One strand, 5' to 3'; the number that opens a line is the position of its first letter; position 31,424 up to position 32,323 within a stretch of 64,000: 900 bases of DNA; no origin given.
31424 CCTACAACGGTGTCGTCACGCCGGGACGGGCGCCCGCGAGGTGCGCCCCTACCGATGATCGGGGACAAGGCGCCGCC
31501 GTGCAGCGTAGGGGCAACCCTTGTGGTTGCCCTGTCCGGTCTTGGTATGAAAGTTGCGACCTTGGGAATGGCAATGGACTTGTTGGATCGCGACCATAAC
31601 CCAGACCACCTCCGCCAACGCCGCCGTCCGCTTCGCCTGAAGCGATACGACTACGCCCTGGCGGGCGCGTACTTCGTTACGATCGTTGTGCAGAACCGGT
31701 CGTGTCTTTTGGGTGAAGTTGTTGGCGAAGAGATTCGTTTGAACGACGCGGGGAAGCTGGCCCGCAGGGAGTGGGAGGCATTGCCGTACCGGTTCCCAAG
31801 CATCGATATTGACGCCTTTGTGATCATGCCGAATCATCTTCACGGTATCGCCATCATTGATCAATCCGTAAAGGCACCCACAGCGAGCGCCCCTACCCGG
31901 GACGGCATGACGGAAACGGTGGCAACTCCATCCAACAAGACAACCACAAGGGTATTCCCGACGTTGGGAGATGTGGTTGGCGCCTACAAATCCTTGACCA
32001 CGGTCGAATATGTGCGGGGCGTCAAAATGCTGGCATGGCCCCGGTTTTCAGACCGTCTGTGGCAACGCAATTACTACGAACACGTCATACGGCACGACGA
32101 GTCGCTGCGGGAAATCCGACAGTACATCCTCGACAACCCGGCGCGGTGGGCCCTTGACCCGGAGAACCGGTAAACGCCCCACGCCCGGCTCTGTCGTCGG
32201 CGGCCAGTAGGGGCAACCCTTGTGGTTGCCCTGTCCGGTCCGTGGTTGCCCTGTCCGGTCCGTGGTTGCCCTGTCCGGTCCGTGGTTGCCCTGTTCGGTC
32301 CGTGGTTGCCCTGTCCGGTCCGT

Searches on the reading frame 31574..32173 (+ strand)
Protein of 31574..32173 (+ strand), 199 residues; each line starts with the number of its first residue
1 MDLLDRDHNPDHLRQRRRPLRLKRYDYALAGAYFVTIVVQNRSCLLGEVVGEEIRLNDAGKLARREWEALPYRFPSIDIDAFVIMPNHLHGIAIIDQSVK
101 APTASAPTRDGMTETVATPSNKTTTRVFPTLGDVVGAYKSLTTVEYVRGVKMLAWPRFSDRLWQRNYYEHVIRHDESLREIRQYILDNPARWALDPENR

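Call 84: search_protein_families(library=pfam, proteins=[window:31574-32173:+], max_evalue=0.01)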
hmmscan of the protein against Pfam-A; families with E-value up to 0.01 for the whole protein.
window:31574-32173:+ (199 aa): 0 families

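Call 86: search_protein_families(library=ncbifam, proteins=[window:31574-32173:+], max_evalue=1)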
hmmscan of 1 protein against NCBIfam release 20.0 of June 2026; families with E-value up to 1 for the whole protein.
window:31574-32173:+ (199 aa): 1 family
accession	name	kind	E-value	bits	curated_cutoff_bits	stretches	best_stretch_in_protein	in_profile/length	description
NF047646.1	REP_Tyr_transpos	equivalog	7.1e-15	55.2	80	1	30-191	9-133/146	REP-associated tyrosine transposase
